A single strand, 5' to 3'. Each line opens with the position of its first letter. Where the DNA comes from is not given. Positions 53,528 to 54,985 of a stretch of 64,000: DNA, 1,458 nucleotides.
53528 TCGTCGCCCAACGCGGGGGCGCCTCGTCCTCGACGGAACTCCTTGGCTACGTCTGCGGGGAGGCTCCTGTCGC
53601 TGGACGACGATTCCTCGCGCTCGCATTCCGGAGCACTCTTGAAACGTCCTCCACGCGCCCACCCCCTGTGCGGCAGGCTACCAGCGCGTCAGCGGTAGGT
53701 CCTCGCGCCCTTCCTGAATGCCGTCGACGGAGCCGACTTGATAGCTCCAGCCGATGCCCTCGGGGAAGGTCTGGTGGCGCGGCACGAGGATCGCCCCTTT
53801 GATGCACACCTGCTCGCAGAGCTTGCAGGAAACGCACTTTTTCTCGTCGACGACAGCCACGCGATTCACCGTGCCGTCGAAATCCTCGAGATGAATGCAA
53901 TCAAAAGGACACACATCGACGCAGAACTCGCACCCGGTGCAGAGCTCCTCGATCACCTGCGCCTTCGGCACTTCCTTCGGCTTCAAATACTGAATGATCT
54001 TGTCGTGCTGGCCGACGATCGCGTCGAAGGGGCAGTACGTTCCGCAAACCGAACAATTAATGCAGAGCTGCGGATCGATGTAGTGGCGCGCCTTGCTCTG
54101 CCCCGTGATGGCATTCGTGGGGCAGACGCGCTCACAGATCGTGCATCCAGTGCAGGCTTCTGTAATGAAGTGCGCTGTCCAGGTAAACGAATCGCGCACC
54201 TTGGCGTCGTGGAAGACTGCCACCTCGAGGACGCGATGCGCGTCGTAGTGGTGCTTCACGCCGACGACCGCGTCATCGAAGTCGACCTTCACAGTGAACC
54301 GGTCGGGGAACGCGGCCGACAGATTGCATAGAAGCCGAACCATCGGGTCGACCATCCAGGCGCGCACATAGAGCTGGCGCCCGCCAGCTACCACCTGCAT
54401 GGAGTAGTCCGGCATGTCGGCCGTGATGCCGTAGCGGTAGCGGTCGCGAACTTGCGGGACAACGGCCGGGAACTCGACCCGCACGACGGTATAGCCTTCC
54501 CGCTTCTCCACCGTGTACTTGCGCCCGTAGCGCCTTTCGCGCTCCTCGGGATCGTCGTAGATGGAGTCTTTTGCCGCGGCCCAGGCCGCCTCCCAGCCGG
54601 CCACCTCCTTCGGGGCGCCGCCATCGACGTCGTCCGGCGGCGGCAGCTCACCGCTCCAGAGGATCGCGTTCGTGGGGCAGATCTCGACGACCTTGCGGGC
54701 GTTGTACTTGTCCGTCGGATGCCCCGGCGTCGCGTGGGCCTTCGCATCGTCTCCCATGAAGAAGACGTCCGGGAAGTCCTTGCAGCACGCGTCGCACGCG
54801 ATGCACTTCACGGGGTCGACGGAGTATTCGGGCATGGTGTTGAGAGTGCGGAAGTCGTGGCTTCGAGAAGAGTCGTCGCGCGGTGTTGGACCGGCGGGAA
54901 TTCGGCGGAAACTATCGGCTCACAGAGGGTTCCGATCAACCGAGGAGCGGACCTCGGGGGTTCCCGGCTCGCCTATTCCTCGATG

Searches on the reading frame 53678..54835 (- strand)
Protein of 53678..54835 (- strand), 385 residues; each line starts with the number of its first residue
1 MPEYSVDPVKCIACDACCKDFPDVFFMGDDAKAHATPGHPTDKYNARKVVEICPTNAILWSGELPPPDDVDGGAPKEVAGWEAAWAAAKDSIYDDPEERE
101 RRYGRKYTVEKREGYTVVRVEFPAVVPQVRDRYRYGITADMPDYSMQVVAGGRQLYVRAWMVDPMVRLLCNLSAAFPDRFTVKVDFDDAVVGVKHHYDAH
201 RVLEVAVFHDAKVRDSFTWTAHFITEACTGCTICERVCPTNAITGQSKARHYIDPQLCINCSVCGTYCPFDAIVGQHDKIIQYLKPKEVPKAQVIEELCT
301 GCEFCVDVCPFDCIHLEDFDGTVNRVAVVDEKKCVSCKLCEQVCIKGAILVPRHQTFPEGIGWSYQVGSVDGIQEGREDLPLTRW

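Call 35: search_protein_families(library=pfam, proteins=[window:53678-54835:-], max_evalue=0.01)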
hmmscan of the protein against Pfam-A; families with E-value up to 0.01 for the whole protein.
window:53678-54835:- (385 aa): 14 families
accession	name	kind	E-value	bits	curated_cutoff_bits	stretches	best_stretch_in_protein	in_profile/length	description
PF00037.32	Fer4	-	5.6e-28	96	21.1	4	223-244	3-24/24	4Fe-4S binding domain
PF14697.11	Fer4_21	-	1e-19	70.8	35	3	253-316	3-59/59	4Fe-4S dicluster domain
PF12838.12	Fer4_7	-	3.8e-18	66.1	27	2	299-348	2-52/52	4Fe-4S dicluster domain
PF12837.12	Fer4_6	-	1.2e-15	57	25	4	221-243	2-24/24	4Fe-4S binding domain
PF13187.11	Fer4_9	-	3.4e-14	53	27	2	299-349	2-52/52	4Fe-4S dicluster domain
PF13484.11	Fer4_16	-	5.2e-14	53.2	30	2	258-311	2-65/66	4Fe-4S double cluster binding domain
PF12797.12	Fer4_2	-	1e-12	47.6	24.5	2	222-240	4-22/22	4Fe-4S binding domain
PF13370.11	Fer4_13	-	1.1e-09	39.2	24.5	1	6-59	1-57/58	4Fe-4S single cluster domain of Ferredoxin I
PF13183.11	Fer4_8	-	2.8e-09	37.8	27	1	257-311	4-66/68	4Fe-4S dicluster domain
PF13237.11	Fer4_10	-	1.7e-08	34.7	25.5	3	252-310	3-53/53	4Fe-4S dicluster domain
PF13459.11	Fer4_15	-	3.3e-07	31.3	22.4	1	252-315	2-65/66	4Fe-4S single cluster domain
PF25160.1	LdpA_Fe-S-bd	-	5.3e-06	26.6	27.6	1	291-316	20-45/49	LdpA Fe-S cluster-binding domain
PF13534.11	Fer4_17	-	8e-05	23.6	22.2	0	258-311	2-58/61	4Fe-4S dicluster domain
PF12800.12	Fer4_4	-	0.0007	20.2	24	1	297-311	2-16/17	4Fe-4S binding domain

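Call 56: list_cluster_members(proteins=[window:53678-54835:-, window:54973-55305:-, window:51402-53228:-, window:55492-56676:+, window:56689-58029:-, window:58490-59410:-, window:2421-3455:+, window:22024-23901:-, window:49755-50717:+, window:48097-49605:+])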
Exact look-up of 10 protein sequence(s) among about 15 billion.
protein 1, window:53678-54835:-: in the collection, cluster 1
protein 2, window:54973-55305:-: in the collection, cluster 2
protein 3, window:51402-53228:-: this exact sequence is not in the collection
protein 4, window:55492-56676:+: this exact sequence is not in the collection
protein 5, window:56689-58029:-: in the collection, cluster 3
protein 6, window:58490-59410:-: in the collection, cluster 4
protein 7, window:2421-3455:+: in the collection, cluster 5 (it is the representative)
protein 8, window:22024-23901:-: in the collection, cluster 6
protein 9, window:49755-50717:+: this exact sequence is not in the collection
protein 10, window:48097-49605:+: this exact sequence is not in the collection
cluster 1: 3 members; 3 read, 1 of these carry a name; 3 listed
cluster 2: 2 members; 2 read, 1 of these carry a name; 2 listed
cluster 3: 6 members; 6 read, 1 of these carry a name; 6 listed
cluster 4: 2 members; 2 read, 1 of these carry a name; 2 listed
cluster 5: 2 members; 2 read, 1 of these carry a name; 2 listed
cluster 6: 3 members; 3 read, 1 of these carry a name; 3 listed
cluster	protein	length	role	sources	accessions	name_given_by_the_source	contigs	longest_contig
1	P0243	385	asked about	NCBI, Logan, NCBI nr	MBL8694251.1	MAG: 4Fe-4S binding protein [Planctomycetes bacterium] | 4Fe-4S binding protein [Planctomycetota bacterium]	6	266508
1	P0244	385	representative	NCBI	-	-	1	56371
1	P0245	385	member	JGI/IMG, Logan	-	-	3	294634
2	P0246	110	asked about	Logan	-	-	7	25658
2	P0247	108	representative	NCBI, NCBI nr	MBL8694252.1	MAG: DUF59 domain-containing protein [Planctomycetes bacterium] | DUF59 domain-containing protein [Planctomycetota bacterium]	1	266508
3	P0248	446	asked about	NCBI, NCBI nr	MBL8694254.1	MAG: hypothetical protein JNJ88_09175 [Planctomycetes bacterium] | hypothetical protein [Planctomycetota bacterium]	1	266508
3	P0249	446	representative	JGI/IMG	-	-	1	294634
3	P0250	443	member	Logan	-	-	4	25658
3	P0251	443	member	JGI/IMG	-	-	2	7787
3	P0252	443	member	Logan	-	-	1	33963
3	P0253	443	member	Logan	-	-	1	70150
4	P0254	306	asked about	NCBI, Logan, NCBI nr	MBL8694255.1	MAG: hypothetical protein JNJ88_09180 [Planctomycetes bacterium] | hypothetical protein [Planctomycetota bacterium]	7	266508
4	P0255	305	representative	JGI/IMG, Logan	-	-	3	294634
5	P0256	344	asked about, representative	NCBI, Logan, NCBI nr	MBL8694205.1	MAG: 16S rRNA (cytosine(1402)-N(4))-methyltransferase RsmH [Planctomycetes bacterium] | 16S rRNA (cytosine(1402)-N(4))-methyltransferase RsmH [Planctomycetota bacterium]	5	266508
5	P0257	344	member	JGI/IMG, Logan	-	-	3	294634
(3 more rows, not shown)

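Call 57: find_encoding_contigs(protein=P0245, flank=10000, max_places=4)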
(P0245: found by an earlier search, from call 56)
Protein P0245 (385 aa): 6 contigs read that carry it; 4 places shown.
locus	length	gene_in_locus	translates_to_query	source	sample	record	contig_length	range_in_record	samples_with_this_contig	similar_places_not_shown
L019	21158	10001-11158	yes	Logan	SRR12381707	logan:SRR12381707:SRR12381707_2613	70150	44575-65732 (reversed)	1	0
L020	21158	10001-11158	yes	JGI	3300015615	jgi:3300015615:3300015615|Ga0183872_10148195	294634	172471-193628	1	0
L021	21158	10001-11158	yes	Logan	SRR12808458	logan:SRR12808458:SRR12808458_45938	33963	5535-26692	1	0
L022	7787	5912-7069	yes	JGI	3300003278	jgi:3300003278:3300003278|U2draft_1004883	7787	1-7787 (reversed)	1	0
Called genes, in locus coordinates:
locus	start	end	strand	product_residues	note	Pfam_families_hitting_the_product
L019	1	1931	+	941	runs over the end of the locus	PF02739:5_3_exonuc_N, PF01367:5_3_exonuc, PF01612:DNA_pol_A_exo1, PF22619:DNA_polI_exo1 (weak), PF00476:DNA_pol_A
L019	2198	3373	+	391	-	PF13529:Peptidase_C39_2 (weak)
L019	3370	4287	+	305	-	-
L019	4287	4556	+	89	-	-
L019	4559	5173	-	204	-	PF03929:PepSY_TM (weak), PF16357:PepSY_TM_like_2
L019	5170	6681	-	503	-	PF02424:ApbE, PF10029:DUF2271, PF13860:FlgD_ig (weak)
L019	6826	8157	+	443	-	-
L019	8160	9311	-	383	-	-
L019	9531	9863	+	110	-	PF01883:FeS_assembly_P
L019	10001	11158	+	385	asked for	PF13370:Fer4_13, PF14697:Fer4_21 (weak), PF00037:Fer4 (weak), PF12837:Fer4_6 (weak), PF12838:Fer4_7, PF13187:Fer4_9 (weak), PF14697:Fer4_21, PF12838:Fer4_7, +9 more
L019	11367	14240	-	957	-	-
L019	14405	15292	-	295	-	PF00582:Usp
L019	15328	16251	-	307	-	PF03328:HpcH_HpaI, PF15617:C-C_Bond_Lyase, PF22484:DUF6986, PF01274:MS_TIM-barrel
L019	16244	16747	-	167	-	PF00903:Glyoxalase, PF13468:Glyoxalase_3, PF13669:Glyoxalase_4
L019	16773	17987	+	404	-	-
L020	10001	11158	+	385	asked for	PF13370:Fer4_13, PF14697:Fer4_21 (weak), PF00037:Fer4 (weak), PF12837:Fer4_6 (weak), PF12838:Fer4_7, PF13187:Fer4_9 (weak), PF14697:Fer4_21, PF12838:Fer4_7, +9 more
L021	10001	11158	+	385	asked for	PF13370:Fer4_13, PF14697:Fer4_21 (weak), PF00037:Fer4 (weak), PF12837:Fer4_6 (weak), PF12838:Fer4_7, PF13187:Fer4_9 (weak), PF14697:Fer4_21, PF12838:Fer4_7, +9 more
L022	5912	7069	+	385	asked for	PF13370:Fer4_13, PF14697:Fer4_21 (weak), PF00037:Fer4 (weak), PF12837:Fer4_6 (weak), PF12838:Fer4_7, PF13187:Fer4_9 (weak), PF14697:Fer4_21, PF12838:Fer4_7, +9 more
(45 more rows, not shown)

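Call 58: find_encoding_contigs(protein=P0244, flank=10000, max_places=3)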
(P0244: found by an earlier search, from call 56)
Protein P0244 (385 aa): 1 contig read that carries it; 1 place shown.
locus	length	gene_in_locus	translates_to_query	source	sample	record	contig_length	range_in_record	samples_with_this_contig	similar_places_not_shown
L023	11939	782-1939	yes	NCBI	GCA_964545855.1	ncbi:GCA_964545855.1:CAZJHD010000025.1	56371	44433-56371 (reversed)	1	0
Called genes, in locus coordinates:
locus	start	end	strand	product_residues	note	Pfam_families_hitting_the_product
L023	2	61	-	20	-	?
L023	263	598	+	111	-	PF01883:FeS_assembly_P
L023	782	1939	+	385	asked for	PF13370:Fer4_13, PF12838:Fer4_7, PF14697:Fer4_21 (weak), PF00037:Fer4 (weak), PF13187:Fer4_9 (weak), PF14697:Fer4_21, PF12838:Fer4_7, PF13187:Fer4_9, +8 more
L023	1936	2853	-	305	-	PF03328:HpcH_HpaI, PF15617:C-C_Bond_Lyase (faint), PF01274:MS_TIM-barrel (weak), PF22484:DUF6986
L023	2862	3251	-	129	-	PF00903:Glyoxalase, PF13468:Glyoxalase_3 (weak), PF13669:Glyoxalase_4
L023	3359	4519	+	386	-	-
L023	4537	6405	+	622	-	PF10503:Esterase_PHB, PF03190:Thioredox_DsbH (weak), PF13098:Thioredoxin_2 (weak), PF13899:Thioredoxin_7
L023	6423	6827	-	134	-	PF03061:4HBT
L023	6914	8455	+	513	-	PF00370:FGGY_N, PF02782:FGGY_C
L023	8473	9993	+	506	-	PF00890:FAD_binding_2 (faint), PF01266:DAO, PF12831:FAD_oxidored (weak), PF16901:DAO_C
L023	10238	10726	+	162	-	PF00076:RRM_1, PF28442:DUF8400 (faint)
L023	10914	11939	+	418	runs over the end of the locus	PF04851:ResIII (weak), PF00270:DEAD, PF00271:Helicase_C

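Call 61: find_encoding_contigs(protein=P0256, flank=10000, max_places=10)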
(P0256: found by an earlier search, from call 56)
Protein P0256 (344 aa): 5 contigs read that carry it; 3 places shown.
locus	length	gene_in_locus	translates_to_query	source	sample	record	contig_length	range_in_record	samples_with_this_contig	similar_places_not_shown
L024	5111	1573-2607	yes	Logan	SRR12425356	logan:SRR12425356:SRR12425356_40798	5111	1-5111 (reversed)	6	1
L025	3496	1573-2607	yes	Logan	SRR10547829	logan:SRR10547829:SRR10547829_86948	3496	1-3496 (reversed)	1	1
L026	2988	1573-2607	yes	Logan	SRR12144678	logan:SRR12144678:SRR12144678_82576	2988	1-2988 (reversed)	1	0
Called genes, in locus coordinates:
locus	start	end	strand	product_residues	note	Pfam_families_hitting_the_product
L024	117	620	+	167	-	PF13635:DUF4143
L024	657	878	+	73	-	-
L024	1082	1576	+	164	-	PF02381:MraZ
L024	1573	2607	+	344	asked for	PF01795:Methyltransf_5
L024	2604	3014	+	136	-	-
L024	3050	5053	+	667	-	PF03717:PBP_dimer, PF00905:Transpeptidase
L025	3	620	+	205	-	?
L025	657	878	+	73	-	-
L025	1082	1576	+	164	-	PF02381:MraZ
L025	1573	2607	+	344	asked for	PF01795:Methyltransf_5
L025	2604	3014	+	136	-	-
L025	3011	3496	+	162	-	?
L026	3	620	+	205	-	?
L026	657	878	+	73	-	-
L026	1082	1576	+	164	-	PF02381:MraZ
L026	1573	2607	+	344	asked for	PF01795:Methyltransf_5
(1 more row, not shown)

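Call 69: find_encoding_contigs(protein=P0254, flank=10000, max_places=10)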
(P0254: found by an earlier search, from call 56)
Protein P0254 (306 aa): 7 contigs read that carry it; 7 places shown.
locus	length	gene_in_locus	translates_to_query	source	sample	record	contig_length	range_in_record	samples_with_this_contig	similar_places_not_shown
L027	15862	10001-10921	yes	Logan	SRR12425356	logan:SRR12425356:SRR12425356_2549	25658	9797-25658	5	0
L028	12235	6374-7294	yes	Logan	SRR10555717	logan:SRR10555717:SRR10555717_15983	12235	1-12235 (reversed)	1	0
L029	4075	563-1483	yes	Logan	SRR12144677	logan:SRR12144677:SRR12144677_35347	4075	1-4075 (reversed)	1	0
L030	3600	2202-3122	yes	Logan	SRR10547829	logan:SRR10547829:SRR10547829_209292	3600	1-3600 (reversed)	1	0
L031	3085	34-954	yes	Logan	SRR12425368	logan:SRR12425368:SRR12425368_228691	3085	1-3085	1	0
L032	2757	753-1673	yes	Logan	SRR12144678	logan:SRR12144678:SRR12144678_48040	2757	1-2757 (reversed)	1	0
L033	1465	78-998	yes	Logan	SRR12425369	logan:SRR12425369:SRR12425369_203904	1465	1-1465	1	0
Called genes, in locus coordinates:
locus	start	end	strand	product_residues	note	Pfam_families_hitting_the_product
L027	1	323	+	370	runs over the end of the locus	PF05643:GNA1162-like (weak)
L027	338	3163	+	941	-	PF02739:5_3_exonuc_N, PF01367:5_3_exonuc, PF01612:DNA_pol_A_exo1, PF22619:DNA_polI_exo1 (weak), PF00476:DNA_pol_A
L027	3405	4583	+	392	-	PF13173:AAA_14, PF13635:DUF4143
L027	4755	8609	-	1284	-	PF01656:CbiA (faint), PF13614:AAA_31 (faint), PF25199:nSTAND_NTPase5 (faint), PF13676:TIR_2, PF05729:NACHT, PF13401:AAA_22 (weak), PF03781:FGE-sulfatase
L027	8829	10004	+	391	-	PF13529:Peptidase_C39_2 (weak)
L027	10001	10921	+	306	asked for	-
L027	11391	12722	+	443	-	-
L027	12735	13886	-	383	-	-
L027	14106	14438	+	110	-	PF01883:FeS_assembly_P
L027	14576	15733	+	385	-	PF13370:Fer4_13, PF14697:Fer4_21 (weak), PF00037:Fer4 (weak), PF12837:Fer4_6 (weak), PF12838:Fer4_7, PF13187:Fer4_9 (weak), PF14697:Fer4_21, PF12838:Fer4_7, +9 more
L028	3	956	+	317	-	?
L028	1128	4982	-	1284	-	PF01656:CbiA (faint), PF13614:AAA_31 (faint), PF25199:nSTAND_NTPase5 (faint), PF13676:TIR_2, PF05729:NACHT, PF13401:AAA_22 (weak), PF03781:FGE-sulfatase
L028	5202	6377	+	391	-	PF13529:Peptidase_C39_2 (weak)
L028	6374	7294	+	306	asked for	-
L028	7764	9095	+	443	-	-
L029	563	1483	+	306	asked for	-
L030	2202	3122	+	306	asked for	-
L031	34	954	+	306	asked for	-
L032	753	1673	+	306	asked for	-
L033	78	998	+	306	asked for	-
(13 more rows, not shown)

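Call 85: list_cluster_members(proteins=[L027:338-3163:+, L027:3405-4583:+])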
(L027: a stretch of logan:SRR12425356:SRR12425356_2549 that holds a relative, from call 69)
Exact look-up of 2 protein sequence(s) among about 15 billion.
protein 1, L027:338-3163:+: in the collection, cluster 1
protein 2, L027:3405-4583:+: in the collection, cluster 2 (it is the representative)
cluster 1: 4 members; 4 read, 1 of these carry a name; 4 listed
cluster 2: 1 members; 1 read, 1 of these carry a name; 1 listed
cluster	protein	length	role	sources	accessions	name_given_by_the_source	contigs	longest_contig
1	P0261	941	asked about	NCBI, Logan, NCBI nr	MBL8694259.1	MAG: DNA polymerase I [Planctomycetes bacterium] | DNA polymerase I [Planctomycetota bacterium]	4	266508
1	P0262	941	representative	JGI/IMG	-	-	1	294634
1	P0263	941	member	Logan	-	-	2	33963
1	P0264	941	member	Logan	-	-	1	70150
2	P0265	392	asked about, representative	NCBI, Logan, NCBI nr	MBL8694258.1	MAG: ATP-binding protein [Planctomycetes bacterium] | ATP-binding protein [Planctomycetota bacterium]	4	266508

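Call 86: find_encoding_contigs(protein=P0261, flank=10000, max_places=10)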
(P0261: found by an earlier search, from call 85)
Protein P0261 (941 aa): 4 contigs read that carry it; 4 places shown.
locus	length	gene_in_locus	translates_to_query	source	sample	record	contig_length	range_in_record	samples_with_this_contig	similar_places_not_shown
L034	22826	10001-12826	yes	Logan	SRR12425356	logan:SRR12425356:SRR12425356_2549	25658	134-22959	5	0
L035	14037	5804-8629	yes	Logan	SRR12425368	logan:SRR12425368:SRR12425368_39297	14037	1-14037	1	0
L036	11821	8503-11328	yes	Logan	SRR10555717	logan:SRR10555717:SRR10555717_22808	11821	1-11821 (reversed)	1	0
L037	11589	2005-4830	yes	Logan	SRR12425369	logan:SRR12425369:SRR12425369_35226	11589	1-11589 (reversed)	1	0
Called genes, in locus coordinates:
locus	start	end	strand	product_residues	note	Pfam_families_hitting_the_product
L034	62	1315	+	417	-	PF06445:GyrI-like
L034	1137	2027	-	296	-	-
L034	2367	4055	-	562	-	PF13231:PMT_2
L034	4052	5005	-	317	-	PF00586:AIRS, PF02769:AIRS_C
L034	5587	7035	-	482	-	PF12390:Se-cys_synth_N, PF03841:SelA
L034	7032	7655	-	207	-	PF01965:DJ-1_PfpI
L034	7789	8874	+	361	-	-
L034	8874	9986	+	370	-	PF05643:GNA1162-like (weak)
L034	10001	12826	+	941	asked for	PF02739:5_3_exonuc_N, PF01367:5_3_exonuc, PF01612:DNA_pol_A_exo1, PF22619:DNA_polI_exo1 (weak), PF00476:DNA_pol_A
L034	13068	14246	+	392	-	PF13173:AAA_14, PF13635:DUF4143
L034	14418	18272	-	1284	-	PF01656:CbiA (faint), PF13614:AAA_31 (faint), PF25199:nSTAND_NTPase5 (faint), PF13676:TIR_2, PF05729:NACHT, PF13401:AAA_22 (weak), PF03781:FGE-sulfatase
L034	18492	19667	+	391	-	PF13529:Peptidase_C39_2 (weak)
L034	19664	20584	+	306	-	-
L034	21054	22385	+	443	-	-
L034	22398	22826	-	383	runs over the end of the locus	-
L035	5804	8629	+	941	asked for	PF02739:5_3_exonuc_N, PF01367:5_3_exonuc, PF01612:DNA_pol_A_exo1, PF22619:DNA_polI_exo1 (weak), PF00476:DNA_pol_A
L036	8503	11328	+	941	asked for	PF02739:5_3_exonuc_N, PF01367:5_3_exonuc, PF01612:DNA_pol_A_exo1, PF22619:DNA_polI_exo1 (weak), PF00476:DNA_pol_A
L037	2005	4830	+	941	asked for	PF02739:5_3_exonuc_N, PF01367:5_3_exonuc, PF01612:DNA_pol_A_exo1, PF22619:DNA_polI_exo1 (weak), PF00476:DNA_pol_A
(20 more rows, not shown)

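Call 90: find_encoding_contigs(protein=P0262, flank=10000, max_places=4)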
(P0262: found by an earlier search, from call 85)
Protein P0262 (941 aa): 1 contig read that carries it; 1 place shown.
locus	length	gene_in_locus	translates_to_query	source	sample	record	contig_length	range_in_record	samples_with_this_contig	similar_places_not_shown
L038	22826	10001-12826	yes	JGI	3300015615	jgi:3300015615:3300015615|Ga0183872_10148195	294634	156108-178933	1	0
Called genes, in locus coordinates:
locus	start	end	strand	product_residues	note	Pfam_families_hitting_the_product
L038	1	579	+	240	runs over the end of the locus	PF13489:Methyltransf_23 (faint), PF02390:Methyltransf_4, PF13847:Methyltransf_31, PF08241:Methyltransf_11 (faint), PF13649:Methyltransf_25 (weak)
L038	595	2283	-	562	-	PF13231:PMT_2 (weak)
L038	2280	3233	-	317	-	PF00586:AIRS, PF02769:AIRS_C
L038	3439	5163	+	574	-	PF07676:PD40 (faint), PF26549:Tricorn_N (faint)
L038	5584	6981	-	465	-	PF03841:SelA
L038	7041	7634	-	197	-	PF01965:DJ-1_PfpI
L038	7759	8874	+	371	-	-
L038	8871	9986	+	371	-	PF05643:GNA1162-like (weak)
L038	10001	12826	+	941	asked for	PF02739:5_3_exonuc_N, PF01367:5_3_exonuc, PF01612:DNA_pol_A_exo1, PF22619:DNA_polI_exo1 (weak), PF00476:DNA_pol_A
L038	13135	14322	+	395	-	PF13173:AAA_14, PF13635:DUF4143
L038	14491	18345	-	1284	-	PF01656:CbiA (faint), PF13191:AAA_16 (faint), PF13614:AAA_31 (faint), PF25199:nSTAND_NTPase5 (faint), PF13676:TIR_2, PF05729:NACHT, PF13401:AAA_22 (weak), PF03781:FGE-sulfatase, +1 more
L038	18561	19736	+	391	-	PF13529:Peptidase_C39_2 (weak)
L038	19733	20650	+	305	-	-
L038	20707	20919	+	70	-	-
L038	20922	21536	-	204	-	PF03929:PepSY_TM (weak), PF16357:PepSY_TM_like_2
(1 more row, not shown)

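Call 101: find_encoding_contigs(protein=P0263, flank=10000, max_places=4)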
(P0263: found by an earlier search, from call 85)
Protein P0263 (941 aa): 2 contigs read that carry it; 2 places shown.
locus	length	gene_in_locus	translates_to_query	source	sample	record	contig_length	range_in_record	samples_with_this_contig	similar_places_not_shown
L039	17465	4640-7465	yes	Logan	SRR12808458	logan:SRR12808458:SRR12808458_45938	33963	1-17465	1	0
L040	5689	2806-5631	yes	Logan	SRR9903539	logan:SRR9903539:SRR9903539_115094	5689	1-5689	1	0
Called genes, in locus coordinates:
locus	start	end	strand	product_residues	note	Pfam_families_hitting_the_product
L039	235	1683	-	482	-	PF12390:Se-cys_synth_N, PF03841:SelA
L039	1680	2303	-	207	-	PF01965:DJ-1_PfpI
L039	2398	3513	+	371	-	-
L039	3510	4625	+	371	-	PF05643:GNA1162-like (weak)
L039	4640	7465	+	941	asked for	PF02739:5_3_exonuc_N, PF01367:5_3_exonuc, PF01612:DNA_pol_A_exo1, PF22619:DNA_polI_exo1 (weak), PF00476:DNA_pol_A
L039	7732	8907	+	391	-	PF13529:Peptidase_C39_2 (weak)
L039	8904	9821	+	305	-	-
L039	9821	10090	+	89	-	-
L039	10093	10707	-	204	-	PF03929:PepSY_TM (weak), PF16357:PepSY_TM_like_2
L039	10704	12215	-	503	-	PF02424:ApbE, PF10029:DUF2271, PF13860:FlgD_ig (weak)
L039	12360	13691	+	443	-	-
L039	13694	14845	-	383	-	-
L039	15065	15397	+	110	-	PF01883:FeS_assembly_P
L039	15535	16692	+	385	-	PF13370:Fer4_13, PF14697:Fer4_21 (weak), PF00037:Fer4 (weak), PF12837:Fer4_6 (weak), PF12838:Fer4_7, PF13187:Fer4_9 (weak), PF14697:Fer4_21, PF12838:Fer4_7, +9 more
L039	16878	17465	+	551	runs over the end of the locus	PF13517:FG-GAP_3 (weak), PF01839:FG-GAP (weak)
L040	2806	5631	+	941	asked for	PF02739:5_3_exonuc_N, PF01367:5_3_exonuc, PF01612:DNA_pol_A_exo1, PF22619:DNA_polI_exo1 (weak), PF00476:DNA_pol_A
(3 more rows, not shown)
